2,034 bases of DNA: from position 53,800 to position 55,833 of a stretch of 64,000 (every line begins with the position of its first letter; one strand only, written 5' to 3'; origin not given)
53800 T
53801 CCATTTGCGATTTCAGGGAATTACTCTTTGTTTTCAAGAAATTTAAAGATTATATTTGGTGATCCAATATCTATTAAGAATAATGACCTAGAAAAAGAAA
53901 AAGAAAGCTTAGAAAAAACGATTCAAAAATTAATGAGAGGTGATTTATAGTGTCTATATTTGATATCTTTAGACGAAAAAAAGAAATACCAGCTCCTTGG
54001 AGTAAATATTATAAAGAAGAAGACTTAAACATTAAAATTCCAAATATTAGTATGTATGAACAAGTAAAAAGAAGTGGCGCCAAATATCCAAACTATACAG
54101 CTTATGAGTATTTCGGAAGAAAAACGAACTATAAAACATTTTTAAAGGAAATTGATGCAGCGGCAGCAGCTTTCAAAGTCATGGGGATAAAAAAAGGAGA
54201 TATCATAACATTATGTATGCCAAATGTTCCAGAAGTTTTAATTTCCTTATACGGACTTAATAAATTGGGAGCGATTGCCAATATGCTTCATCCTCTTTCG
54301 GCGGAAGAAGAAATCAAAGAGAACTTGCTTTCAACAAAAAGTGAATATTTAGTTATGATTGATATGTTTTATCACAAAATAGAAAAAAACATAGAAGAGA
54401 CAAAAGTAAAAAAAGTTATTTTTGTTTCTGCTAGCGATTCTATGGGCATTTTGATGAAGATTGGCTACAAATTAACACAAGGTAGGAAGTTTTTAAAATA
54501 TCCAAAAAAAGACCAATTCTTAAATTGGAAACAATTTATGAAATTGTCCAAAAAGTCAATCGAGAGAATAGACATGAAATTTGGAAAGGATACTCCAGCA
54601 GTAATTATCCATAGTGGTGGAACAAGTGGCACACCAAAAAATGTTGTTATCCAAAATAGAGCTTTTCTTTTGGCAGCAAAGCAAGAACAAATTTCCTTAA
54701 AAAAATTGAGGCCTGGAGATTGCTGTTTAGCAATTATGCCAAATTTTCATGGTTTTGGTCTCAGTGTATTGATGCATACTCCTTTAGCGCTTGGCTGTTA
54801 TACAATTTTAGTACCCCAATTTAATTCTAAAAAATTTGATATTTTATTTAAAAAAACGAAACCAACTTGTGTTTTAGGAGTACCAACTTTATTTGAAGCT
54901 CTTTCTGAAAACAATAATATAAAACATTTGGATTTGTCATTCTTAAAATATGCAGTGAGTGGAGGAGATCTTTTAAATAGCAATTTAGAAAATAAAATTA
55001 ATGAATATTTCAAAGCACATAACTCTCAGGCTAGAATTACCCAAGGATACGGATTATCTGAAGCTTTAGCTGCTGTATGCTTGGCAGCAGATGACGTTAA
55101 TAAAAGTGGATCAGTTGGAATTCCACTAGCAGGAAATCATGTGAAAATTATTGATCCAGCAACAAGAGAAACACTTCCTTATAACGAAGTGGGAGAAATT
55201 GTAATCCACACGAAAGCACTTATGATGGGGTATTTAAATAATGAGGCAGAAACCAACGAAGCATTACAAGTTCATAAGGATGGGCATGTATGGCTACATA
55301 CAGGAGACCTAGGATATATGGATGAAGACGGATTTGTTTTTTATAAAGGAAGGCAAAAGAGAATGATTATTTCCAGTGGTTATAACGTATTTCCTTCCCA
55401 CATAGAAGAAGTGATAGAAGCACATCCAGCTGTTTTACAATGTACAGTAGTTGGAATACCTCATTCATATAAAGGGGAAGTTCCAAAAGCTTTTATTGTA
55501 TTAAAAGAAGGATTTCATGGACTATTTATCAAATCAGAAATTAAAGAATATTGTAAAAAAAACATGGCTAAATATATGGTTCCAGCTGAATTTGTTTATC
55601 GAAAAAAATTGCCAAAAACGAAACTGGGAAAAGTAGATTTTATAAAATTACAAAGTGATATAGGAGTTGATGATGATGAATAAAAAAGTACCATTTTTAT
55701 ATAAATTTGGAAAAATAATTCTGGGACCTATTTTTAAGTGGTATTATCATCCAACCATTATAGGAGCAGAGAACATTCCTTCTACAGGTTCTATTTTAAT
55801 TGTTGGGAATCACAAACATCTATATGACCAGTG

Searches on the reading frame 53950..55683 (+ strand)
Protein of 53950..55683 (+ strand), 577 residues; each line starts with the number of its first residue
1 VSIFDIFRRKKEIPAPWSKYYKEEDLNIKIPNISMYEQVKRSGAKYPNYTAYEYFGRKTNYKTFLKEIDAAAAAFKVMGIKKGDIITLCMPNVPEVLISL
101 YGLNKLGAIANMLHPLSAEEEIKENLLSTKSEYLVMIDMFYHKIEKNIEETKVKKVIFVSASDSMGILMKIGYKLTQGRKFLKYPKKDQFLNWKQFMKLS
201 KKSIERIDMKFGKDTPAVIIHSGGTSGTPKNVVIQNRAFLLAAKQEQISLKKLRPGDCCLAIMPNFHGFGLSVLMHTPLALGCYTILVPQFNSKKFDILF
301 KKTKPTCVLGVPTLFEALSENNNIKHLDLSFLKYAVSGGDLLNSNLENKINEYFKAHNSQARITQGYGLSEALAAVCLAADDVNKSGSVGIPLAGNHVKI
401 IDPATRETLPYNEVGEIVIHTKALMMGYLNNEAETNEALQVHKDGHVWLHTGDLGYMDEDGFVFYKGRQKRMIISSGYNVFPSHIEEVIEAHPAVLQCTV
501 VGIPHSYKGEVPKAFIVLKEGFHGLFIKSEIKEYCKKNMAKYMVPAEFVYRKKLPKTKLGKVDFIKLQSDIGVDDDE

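Call 64: search_protein_families(library=pfam, proteins=[window:53950-55683:+], max_evalue=0.0001)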
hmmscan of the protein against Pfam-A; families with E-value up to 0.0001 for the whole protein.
window:53950-55683:+ (577 aa): 2 families
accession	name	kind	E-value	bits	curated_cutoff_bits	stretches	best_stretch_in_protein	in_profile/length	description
PF00501.34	AMP-binding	-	8.2e-66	222.8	29.9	1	40-429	2-384/384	AMP-binding enzyme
PF13193.12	AMP-binding_C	-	3e-21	76.6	24.5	1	485-561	2-76/76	AMP-binding enzyme C-terminal domain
